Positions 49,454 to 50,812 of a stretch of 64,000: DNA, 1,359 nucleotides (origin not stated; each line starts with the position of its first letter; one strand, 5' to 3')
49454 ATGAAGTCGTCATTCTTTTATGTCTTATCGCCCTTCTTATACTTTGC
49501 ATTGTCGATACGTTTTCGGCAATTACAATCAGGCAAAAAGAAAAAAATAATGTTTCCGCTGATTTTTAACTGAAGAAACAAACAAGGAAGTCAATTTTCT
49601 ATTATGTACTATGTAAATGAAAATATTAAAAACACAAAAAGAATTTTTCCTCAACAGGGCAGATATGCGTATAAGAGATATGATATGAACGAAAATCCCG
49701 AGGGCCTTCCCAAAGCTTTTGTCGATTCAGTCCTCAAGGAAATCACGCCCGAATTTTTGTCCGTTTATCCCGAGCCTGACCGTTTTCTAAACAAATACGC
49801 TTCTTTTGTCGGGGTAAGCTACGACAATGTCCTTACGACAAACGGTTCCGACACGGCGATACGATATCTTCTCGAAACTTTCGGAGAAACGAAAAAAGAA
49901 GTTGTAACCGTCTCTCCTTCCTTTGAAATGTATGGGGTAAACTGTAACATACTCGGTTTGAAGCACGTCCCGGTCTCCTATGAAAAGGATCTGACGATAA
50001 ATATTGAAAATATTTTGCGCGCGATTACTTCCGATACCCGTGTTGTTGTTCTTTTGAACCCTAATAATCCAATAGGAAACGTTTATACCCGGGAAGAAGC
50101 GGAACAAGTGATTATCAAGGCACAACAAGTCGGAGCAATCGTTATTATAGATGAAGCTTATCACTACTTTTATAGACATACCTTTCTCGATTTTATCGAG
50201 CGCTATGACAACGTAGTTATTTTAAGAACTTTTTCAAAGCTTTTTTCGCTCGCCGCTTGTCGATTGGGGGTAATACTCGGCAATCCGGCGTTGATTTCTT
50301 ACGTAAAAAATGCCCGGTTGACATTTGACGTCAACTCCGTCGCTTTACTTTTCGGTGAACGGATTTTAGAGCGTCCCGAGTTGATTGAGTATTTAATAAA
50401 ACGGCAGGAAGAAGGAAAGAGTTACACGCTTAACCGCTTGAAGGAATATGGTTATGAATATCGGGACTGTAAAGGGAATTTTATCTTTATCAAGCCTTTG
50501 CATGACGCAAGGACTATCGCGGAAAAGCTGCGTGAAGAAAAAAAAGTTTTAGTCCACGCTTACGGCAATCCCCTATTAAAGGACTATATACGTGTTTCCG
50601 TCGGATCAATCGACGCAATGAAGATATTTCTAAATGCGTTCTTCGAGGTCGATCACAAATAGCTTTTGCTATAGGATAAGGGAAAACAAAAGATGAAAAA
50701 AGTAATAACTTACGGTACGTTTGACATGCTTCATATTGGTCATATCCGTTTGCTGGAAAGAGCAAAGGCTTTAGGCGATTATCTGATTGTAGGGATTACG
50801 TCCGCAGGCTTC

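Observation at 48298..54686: Low-GC glycan-decoration island predicted to make and transfer a CDP-activated amino-alcohol phosphate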

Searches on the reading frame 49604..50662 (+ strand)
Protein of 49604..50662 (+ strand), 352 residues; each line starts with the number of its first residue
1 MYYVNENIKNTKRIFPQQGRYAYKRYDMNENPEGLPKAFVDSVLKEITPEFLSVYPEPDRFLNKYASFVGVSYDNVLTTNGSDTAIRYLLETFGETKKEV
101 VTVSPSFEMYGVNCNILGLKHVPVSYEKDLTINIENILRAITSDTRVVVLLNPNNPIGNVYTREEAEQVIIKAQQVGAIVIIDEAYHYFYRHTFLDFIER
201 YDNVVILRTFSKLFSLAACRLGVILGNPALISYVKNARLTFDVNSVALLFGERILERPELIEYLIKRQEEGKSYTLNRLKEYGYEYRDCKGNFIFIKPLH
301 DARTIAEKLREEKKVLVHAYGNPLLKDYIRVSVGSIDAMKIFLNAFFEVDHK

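Call 5: search_protein_families(library=pfam, proteins=[window:49604-50662:+], max_evalue=0.01)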
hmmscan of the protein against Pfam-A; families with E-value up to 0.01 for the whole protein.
window:49604-50662:+ (352 aa): 3 families
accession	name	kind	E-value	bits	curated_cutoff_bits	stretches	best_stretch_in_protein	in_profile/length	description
PF00155.27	Aminotran_1_2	-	4.3e-44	151.6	19.7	1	54-345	37-360/361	Aminotransferase class I and II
PF01041.23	DegT_DnrJ_EryC1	-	1.2e-05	25.2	19.8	1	49-150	17-118/360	DegT/DnrJ/EryC1/StrS aminotransferase family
PF00266.25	Aminotran_5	-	0.00083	18.9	21.5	1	65-185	52-177/371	Aminotransferase class-V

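Call 6: search_protein_families(library=ncbifam, proteins=[window:49604-50662:+], max_evalue=0.01)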
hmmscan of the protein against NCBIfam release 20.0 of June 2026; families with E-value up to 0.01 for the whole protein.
window:49604-50662:+ (352 aa): 74 families (the best 25 are shown)
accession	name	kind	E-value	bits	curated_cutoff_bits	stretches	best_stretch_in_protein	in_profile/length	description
TIGR01141.1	hisC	equivalog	4e-71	239.7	276.55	1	25-348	24-348/349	histidinol-phosphate transaminase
NF003496.0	PRK05166.1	equivalog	3.5e-46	157.6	540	1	25-350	40-370/373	histidinol-phosphate transaminase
NF002878.0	PRK03321.1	subfamily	8.8e-46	156.2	374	1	52-348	51-347/352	histidinol-phosphate transaminase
NF006580.0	PRK09105.1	subfamily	5e-45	154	444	1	25-349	50-370/375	pyridoxal phosphate-dependent aminotransferase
NF002877.0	PRK03317.1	equivalog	1.9e-44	151.9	409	1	26-349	36-366/374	histidinol-phosphate transaminase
TIGR01140.1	L_thr_O3P_dcar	equivalog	1.4e-43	149.3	290.55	1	31-338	27-322/331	threonine-phosphate decarboxylase CobD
NF051461.1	pyoverd_PtaA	equivalog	8.7e-42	143.1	500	1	25-348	38-358/359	pyoverdine biosynthesis transaminase PtaA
NF002726.0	PRK02610.1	equivalog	2e-37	129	391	1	25-343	32-362/374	histidinol-phosphate transaminase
NF041364.1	GntC_guanitoxin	equivalog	1.8e-33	115.9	415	1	69-335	56-341/356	guanitoxin biosynthesis PLP-dependent (S)-gamma-hydroxy-L-arginine cyclodehydratase GntC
NF041091.1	asp_aminotase_Arch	equivalog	4.9e-29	101.3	550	1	69-336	83-361/376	aspartate aminotransferase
NF005305.0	PRK06836.1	equivalog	1.4e-26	93.7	376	1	70-332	95-372/396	pyridoxal phosphate-dependent aminotransferase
NF006014.0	PRK08153.1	equivalog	1.8e-24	86.3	510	1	18-347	30-361/370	pyridoxal phosphate-dependent aminotransferase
NF004770.0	PRK06108.1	subfamily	1.8e-23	83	422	1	71-236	94-268/396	pyridoxal phosphate-dependent aminotransferase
NF004870.0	PRK06225.1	equivalog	7e-23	81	351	1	40-239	47-252/380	pyridoxal phosphate-dependent aminotransferase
NF005732.0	PRK07550.1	equivalog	1.8e-22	79.9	366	1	71-341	91-377/389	aminotransferase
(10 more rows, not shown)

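Call 23: search_solved_structures(query=window:49604-50659:+, max_evalue=1e-10)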
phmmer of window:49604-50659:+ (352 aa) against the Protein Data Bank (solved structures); distinct sequences matched with E-value up to 1e-10: 30.
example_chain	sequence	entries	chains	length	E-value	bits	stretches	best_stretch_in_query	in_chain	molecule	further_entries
2f8j_A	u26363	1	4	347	7.6e-42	146.6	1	11-320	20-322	Histidinol-phosphate aminotransferase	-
1h1c_A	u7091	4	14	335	1e-41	146.2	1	11-320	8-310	HISTIDINOL-PHOSPHATE AMINOTRANSFERASE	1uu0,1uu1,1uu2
3hdo_A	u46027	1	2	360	1.8e-30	109.2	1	23-349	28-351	Histidinol-phosphate aminotransferase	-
8bj1_A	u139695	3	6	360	1.1e-29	106.7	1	25-346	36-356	histidinol-phosphate aminotransferase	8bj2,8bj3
8bj4_A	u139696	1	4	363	1.1e-29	106.6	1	25-346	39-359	histidinol-phosphate aminotransferase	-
3euc_A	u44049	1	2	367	3.2e-26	95.2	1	24-346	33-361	Histidinol-phosphate aminotransferase 2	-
3cq5_A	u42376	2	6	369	9.3e-25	90.5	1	25-348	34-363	Histidinol-phosphate aminotransferase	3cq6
3cq4_A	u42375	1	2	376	1e-24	90.3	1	25-348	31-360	Histidinol-phosphate aminotransferase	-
1fg3_A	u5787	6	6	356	7.6e-23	84.2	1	42-338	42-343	HISTIDINOL PHOSPHATE AMINOTRANSFERASE | HISTIDINOL-PHOSPHATE AMINOTRANSFERASE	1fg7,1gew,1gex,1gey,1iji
7szp_A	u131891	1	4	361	1.2e-22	83.5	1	39-248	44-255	Histidinol-phosphate aminotransferase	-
1o4s_A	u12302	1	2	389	8.5e-22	80.7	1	70-334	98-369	Aspartate aminotransferase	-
3p1t_A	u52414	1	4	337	1.2e-21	80.2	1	28-345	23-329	Putative histidinol-phosphate aminotransferase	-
9t0w_A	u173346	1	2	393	1.7e-21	79.7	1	25-345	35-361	Histidinol-phosphate aminotransferase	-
4r8d_A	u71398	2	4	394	1.7e-21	79.7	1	25-345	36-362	Histidinol-phosphate aminotransferase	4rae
3ffh_A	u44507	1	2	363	1.3e-20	76.8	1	13-310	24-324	Histidinol-phosphate aminotransferase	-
6oux_A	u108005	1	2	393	1.4e-14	57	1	35-274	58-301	Threonine phosphate decarboxylase-like enzyme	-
1lc5_A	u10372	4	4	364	7.5e-12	48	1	26-257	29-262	L-Threonine-O-3-Phosphate Decarboxylase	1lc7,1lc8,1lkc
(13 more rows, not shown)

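Call 26: find_homologous_proteins(query=window:49604-50659:+)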
Query window:49604-50659:+ (352 aa): 4089 proteins with E <= 0.001 among 8000 candidates; the best 120 are listed.
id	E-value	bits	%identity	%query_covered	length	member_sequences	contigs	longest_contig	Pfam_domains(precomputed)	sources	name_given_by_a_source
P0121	6.5e-230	780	99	100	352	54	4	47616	PF00155.28,PF01041.24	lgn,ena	-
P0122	1.5e-226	769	98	100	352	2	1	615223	PF00155.28,PF01041.24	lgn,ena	-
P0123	9.7e-175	598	76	99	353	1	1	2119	PF00155.28,PF00266.26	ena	-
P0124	6.1e-174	596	74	99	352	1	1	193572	PF00155.28,PF00266.26,PF01041.24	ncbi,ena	-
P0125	1.6e-173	594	73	99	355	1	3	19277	PF00155.28,PF00266.26,PF01041.24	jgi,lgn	jgi:histidinol-phosphate aminotransferase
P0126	3.7e-173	593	73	99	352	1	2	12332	PF00155.28,PF01041.24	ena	-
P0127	2.2e-172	591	74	99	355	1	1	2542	PF00155.28,PF00266.26,PF01041.24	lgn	-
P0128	2.6e-172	590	74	99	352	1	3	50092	PF00155.28,PF00266.26,PF01041.24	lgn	-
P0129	7.5e-172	589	73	99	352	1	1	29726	PF00155.28,PF00266.26,PF01041.24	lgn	-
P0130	1.1e-171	588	74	99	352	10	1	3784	PF00155.28,PF00266.26,PF01041.24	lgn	-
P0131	1.2e-171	588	74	99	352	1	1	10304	PF00155.28,PF00266.26,PF01041.24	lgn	-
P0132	1.9e-171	588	74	100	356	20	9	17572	PF00155.28,PF00266.26,PF01041.24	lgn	-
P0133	2.3e-171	587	74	99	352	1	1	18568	PF00155.28,PF00266.26,PF01041.24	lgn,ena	-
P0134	2.7e-171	587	74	99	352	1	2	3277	PF00155.28,PF00266.26,PF01041.24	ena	-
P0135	4.3e-171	586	73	99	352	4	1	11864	PF00155.28,PF01041.24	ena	-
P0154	4.1e-169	580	73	99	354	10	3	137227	PF00155.28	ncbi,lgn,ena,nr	ncbi:histidinol-phosphate aminotransferase family protein [bacterium 1XD21-13]|nr:histidinol-phospha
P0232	7.0e-164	563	69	100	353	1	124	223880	PF00155.28,PF00266.26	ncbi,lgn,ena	-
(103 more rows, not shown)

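Call 27: find_encoding_contigs(protein=P0232, flank=7000, max_places=3)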
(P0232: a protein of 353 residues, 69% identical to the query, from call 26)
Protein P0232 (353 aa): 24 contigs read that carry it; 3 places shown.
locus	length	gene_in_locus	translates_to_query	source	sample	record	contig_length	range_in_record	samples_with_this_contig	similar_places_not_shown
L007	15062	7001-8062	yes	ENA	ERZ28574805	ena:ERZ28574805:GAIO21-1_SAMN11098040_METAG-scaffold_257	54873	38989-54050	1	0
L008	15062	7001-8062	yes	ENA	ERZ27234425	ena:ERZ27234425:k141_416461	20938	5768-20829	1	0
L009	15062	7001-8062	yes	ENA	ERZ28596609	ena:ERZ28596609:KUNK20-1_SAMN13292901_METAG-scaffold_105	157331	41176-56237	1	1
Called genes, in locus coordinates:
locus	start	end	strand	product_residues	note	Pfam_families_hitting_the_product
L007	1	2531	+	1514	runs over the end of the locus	PF18989:DUF5722, PF08481:GBS_Bsp-like, PF21540:Choline_bind_4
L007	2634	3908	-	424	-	-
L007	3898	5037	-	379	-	PF01882:DUF58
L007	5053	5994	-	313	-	PF00493:MCM (weak), PF20030:bpMoxR, PF00004:AAA (weak), PF07726:AAA_3, PF07728:AAA_5, PF17863:AAA_lid_2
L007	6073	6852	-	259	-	PF01522:Polysacc_deac_1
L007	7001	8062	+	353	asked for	PF00155:Aminotran_1_2, PF00266:Aminotran_5 (faint)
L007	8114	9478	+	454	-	PF01467:CTP_transf_like, PF01408:GFO_IDH_MocA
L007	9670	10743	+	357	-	PF03816:LytR_cpsA_psr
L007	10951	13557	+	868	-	PF02861:Clp_N, PF23569:NBD_SMAX1, PF00004:AAA, PF17871:AAA_lid_9, PF00004:AAA, PF07724:AAA_2, PF07728:AAA_5, PF10431:ClpB_D2-small, +15 more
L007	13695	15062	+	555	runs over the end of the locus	PF08245:Mur_ligase_M, PF02875:Mur_ligase_C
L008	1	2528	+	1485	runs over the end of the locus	PF18989:DUF5722, PF08481:GBS_Bsp-like, PF21540:Choline_bind_4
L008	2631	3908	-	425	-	-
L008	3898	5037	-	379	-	PF01882:DUF58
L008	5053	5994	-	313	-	PF00493:MCM (weak), PF20030:bpMoxR, PF00004:AAA (weak), PF07726:AAA_3, PF07728:AAA_5, PF17863:AAA_lid_2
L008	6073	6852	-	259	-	PF01522:Polysacc_deac_1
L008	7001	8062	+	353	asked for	PF00155:Aminotran_1_2, PF00266:Aminotran_5 (faint)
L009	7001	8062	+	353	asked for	PF00155:Aminotran_1_2, PF00266:Aminotran_5 (faint)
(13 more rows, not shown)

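Call 28: find_encoding_contigs(protein=P0124, flank=7000, max_places=2)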
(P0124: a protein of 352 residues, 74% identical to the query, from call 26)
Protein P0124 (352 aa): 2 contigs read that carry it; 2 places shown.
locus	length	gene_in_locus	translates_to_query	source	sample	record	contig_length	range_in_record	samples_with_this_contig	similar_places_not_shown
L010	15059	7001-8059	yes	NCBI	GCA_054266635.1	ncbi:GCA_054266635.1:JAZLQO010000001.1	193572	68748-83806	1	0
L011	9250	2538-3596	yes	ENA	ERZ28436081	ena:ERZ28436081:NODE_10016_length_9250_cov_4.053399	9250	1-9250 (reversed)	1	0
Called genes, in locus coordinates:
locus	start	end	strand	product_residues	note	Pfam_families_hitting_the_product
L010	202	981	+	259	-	PF01026:TatD_DNase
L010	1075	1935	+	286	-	PF00398:RrnaAD, PF13649:Methyltransf_25 (weak)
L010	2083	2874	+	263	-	PF19623:DUF6128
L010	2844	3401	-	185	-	PF13302:Acetyltransf_3, PF00583:Acetyltransf_1 (weak)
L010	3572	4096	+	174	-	PF00383:dCMP_cyt_deam_1, PF14437:MafB19-deam, PF14439:Bd3614-deam (weak)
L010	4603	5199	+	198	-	PF01966:HD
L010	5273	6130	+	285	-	PF04991:LicD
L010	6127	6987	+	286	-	PF04991:LicD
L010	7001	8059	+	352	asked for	PF00155:Aminotran_1_2, PF01041:DegT_DnrJ_EryC1 (weak), PF00266:Aminotran_5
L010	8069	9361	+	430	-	PF01467:CTP_transf_like, PF01408:GFO_IDH_MocA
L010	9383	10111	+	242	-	PF00483:NTP_transferase (weak), PF01128:IspD, PF12804:NTP_transf_3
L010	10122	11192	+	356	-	PF01073:3Beta_HSD, PF01370:Epimerase, PF02719:Polysacc_synt_2 (weak), PF07993:NAD_binding_4, PF16363:GDP_Man_Dehyd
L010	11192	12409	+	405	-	PF04464:Glyphos_transf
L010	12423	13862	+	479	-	PF01943:Polysacc_synt, PF13440:Polysacc_synt_3 (weak), PF03023:MurJ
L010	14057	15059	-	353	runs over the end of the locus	PF03033:Glyco_transf_28, PF04101:Glyco_tran_28_C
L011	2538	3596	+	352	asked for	PF00155:Aminotran_1_2, PF01041:DegT_DnrJ_EryC1 (weak), PF00266:Aminotran_5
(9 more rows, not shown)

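Call 29: find_encoding_contigs(protein=P0154, flank=7000, max_places=2)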
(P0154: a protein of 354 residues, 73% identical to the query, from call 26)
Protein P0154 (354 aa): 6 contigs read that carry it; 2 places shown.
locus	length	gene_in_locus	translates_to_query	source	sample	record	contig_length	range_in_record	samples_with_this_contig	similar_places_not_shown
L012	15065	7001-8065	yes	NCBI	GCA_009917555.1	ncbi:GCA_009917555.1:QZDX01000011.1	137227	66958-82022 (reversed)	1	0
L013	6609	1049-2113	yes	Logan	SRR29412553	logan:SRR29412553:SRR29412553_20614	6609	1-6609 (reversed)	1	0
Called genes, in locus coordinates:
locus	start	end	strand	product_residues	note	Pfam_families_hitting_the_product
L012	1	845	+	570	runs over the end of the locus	-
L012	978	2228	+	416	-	PF08238:Sel1 (weak)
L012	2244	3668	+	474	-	PF03062:MBOAT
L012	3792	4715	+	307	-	PF07611:DUF1574 (faint)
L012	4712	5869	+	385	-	PF01757:Acyl_transf_3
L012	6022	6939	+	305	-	PF01757:Acyl_transf_3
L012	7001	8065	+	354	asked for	PF00155:Aminotran_1_2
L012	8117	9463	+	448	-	PF01467:CTP_transf_like, PF01408:GFO_IDH_MocA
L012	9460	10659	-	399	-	PF04464:Glyphos_transf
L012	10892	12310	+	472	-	PF07498:Rho_N, PF07497:Rho_RNA_bind, PF00006:ATP-synt_ab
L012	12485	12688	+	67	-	PF01197:Ribosomal_L31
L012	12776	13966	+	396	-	PF07136:DUF1385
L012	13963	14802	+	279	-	PF17827:PrmC_N, PF13649:Methyltransf_25 (faint), PF05175:MTS, PF13489:Methyltransf_23 (faint), PF13847:Methyltransf_31 (weak)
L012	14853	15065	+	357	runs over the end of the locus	PF03462:PCRF, PF00472:RF-1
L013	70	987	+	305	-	PF01757:Acyl_transf_3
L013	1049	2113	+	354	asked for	PF00155:Aminotran_1_2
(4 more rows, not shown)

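Call 34: find_related_loci(query=A1, collection=genome_contigs, flank=10000)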
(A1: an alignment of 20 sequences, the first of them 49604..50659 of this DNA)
Query A1 (352 aa) in genome_contigs; peptide patterns used: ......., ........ (x = any residue, [..] = any of these).
427 stretches matched a pattern; 359 encode a relative of the query (tblastn E <= 1e-3); the best 80 are kept; 80 distinct loci.
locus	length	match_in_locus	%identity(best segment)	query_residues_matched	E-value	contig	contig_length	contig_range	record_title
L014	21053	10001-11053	74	2-352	2e-179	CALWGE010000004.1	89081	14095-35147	MAG: uncultured Merdimonas sp. isolate BRZ_AC__bin35 genome assembly, contig: BRZ_AC__NODE_307_length_89081_cov_5.554177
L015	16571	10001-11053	73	1-351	4e-177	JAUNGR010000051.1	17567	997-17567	MAG: bacterium isolate S27M_St_13 NODE_1541_length_17567_cov_7.681076, whole genome shotgun sequence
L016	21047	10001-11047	73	2-350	4e-177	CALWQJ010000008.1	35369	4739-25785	MAG: uncultured Merdimonas sp. isolate BRZ_NT__bin62 genome assembly, contig: BRZ_NT__NODE_1691_length_35369_cov_6.76632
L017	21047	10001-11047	73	2-350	1e-176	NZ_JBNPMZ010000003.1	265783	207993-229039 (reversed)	Sporofaciens sp. SGI.106 HD225_2, whole genome shotgun sequence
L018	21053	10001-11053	73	2-351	9e-176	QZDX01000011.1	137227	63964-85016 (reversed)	Bacterium 1XD21-13 strain 1XD21-13 Scaffold11_1, whole genome shotgun sequence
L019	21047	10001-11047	73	2-350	2e-175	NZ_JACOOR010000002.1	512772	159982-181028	Anaerosacchariphilus hominis strain NSJ-68 H10_ctg002, whole genome shotgun sequence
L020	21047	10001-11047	73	2-350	8e-175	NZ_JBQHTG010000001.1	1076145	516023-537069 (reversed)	Candidatus Merdisoma sp. HCP28S3_D10 contig00001, whole genome shotgun sequence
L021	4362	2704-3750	72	2-350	3e-180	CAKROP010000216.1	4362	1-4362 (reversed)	MAG: uncultured Anaerosacchariphilus sp. isolate REFINED_METABAT215_TOP10_CONTIGS_1500_ASSEMBLY_K77_MERGED__Hadza_MoBio_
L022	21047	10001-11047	73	2-350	3e-174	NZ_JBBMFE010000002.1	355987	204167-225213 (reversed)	Laedolimicola intestinihominis strain CLA-AA-H132 CLAAAH132_contig_2_length_355987, whole genome shotgun sequence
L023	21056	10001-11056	72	1-352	4e-174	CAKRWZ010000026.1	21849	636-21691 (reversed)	MAG: uncultured Mediterraneibacter sp. isolate REFINED_METABAT215_TOP10_CONTIGS_1500_ASSEMBLY_K77_MERGED__Hadza_PheChl_F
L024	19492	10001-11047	73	2-350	5e-174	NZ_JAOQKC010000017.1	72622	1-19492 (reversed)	Laedolimicola ammoniilytica strain Sanger_04 .13470_2_93.17, whole genome shotgun sequence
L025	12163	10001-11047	73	2-350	8e-174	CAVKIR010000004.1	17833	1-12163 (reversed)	Prevotella sp. CAG:279 isolate H07659-L1_cleanbin_000051 genome assembly, contig: Spades_H07659-L1_contig_1815, whole ge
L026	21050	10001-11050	73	2-350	1e-173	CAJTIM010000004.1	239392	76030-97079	Clostridia bacterium isolate B90_2 genome assembly, contig: MGBC000266.4, whole genome shotgun sequence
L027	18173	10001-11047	73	2-350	2e-173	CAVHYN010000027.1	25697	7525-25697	Bulleidia sp. isolate G02653-L1_cleanbin_000021 genome assembly, contig: Spades_G02653-L1_contig_1349, whole genome shot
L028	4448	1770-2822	71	2-352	3e-178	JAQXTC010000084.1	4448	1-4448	MAG: Clostridiaceae bacterium isolate SUG1499 k141_2986720, whole genome shotgun sequence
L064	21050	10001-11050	66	2-350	7e-160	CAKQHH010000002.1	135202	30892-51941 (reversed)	MAG: uncultured Clostridia bacterium isolate REFINED_METABAT215_TOP10_CONTIGS_1500_ASSEMBLY_K77_MERGED__Hadza_MoBio_hadz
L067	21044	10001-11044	66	3-350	5e-159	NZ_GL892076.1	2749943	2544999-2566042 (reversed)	Centipeda periodontii DSM 2778 SCAFFOLD1, whole genome shotgun sequence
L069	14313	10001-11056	65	1-352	7e-159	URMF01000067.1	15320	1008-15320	uncultured Clostridiales bacterium isolate UMGS1135 genome assembly, contig: NODE_1171_length_15320_cov_6.507239, whole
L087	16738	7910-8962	69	1-351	2e-167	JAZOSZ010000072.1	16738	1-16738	MAG: Eubacteriales bacterium isolate T1900045541_YK20190235.MAGScoT_cleanbin_000089 SGB_7812_k141_3196890, whole genome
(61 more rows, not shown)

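Call 39: search_protein_families(library=pfam, proteins=[L067:5228-6283:+, L067:6296-7846:+, L067:7890-9065:+, L067:9078-9968:+, L067:11227-11961:+, L064:5302-6009:+, L064:6009-7034:+, L064:7055-9973:+, L064:11143-13710:+, L064:13735-15192:+], max_evalue=0.001)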
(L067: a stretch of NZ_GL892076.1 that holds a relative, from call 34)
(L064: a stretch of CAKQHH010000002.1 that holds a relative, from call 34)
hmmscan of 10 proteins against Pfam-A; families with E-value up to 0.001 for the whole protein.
L067:5228-6283:+ (351 aa): 0 families

L067:6296-7846:+ (516 aa): 1 family
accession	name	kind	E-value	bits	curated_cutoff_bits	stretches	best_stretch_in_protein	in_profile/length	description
PF14307.12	Glyco_tran_WbsX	-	7.5e-109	364.8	25.1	1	8-362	1-350/350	Glycosyltransferase WbsX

L067:7890-9065:+ (391 aa): 3 families
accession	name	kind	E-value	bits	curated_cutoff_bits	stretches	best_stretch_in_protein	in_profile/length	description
PF00535.33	Glycos_transf_2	-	3.9e-34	118.4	23.3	1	4-125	1-123/168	Glycosyl transferase family 2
PF13641.12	Glyco_tranf_2_3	-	6e-10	40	27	1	3-143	3-146/230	Glycosyltransferase like family 2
PF10111.15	Glyco_tranf_2_2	-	5.3e-09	36.4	27.3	1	4-103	1-104/276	Glycosyltransferase like family 2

L067:9078-9968:+ (296 aa): 1 family
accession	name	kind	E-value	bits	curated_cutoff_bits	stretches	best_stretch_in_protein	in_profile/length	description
PF04991.19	LicD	-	1.3e-38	133.8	22.6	1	42-263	1-226/227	LicD family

L067:11227-11961:+ (244 aa): 3 families
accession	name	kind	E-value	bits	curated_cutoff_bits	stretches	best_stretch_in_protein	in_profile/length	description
PF12804.13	NTP_transf_3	-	2.8e-11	44.3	27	1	5-119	1-110/160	MobA-like NTP transferase domain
PF01128.25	IspD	-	6.2e-07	29.8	27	1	5-56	3-53/221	2-C-methyl-D-erythritol 4-phosphate cytidylyltransferase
PF00483.29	NTP_transferase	-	3.1e-06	27.4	21.2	1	5-118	2-123/245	Nucleotidyl transferase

L064:5302-6009:+ (235 aa): 4 families
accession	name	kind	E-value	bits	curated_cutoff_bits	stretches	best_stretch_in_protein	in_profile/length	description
PF01128.25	IspD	-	6.2e-41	141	27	1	5-231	4-219/221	2-C-methyl-D-erythritol 4-phosphate cytidylyltransferase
PF12804.13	NTP_transf_3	-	2.7e-08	34.6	27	1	4-143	1-124/160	MobA-like NTP transferase domain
PF00483.29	NTP_transferase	-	6.7e-05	23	21.2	1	4-68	2-68/245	Nucleotidyl transferase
PF17684.7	SCAB-PH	-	0.00035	21.2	26.4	0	23-95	22-96/108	PH domain of plant-specific actin-binding protein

L064:6009-7034:+ (341 aa): 3 families
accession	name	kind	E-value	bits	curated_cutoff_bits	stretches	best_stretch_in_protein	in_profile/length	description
PF08240.17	ADH_N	-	5.9e-09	36.6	23.5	1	26-133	3-104/104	Alcohol dehydrogenase GroES-like domain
PF00107.32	ADH_zinc_N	-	7.8e-09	36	31.8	1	222-295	58-128/129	Zinc-binding dehydrogenase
PF16912.11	Glu_dehyd_C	-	0.00033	20.6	34.9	1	140-327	4-201/211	Glucose dehydrogenase C-terminus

L064:7055-9973:+ (972 aa): 5 families
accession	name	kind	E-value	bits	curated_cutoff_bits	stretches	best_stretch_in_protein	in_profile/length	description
PF04464.20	Glyphos_transf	-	1e-73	248.8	22.1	1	604-968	2-365/367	CDP-Glycerol:Poly(glycerophosphate) glycerophosphotransferase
PF00535.33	Glycos_transf_2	-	6.3e-43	147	23.3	1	6-167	1-166/168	Glycosyl transferase family 2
PF13641.12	Glyco_tranf_2_3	-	9.2e-14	52.4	27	1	3-123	1-127/230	Glycosyltransferase like family 2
PF10111.15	Glyco_tranf_2_2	-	5.1e-11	43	27.3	1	6-105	1-104/276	Glycosyltransferase like family 2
PF13704.12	Glyco_tranf_2_4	-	5.2e-05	24.1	27.5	1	13-93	2-82/98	Glycosyl transferase family 2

L064:11143-13710:+ (855 aa): 2 families
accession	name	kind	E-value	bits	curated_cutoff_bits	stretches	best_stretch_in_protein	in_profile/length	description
PF04464.20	Glyphos_transf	-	5.3e-69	233.4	22.1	1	529-850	39-366/367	CDP-Glycerol:Poly(glycerophosphate) glycerophosphotransferase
PF02350.25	Epimerase_2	-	0.00038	19.9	30.6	0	642-779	140-282/347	UDP-N-acetylglucosamine 2-epimerase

L064:13735-15192:+ (485 aa): 2 families
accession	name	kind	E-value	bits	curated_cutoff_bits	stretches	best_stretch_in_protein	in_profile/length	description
PF03062.24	MBOAT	-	6.6e-30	105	27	1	147-384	80-325/337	MBOAT, membrane-bound O-acyltransferase family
PF13813.11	MBOAT_2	-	0.00031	21.4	25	1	272-333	4-66/85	Membrane bound O-acyl transferase family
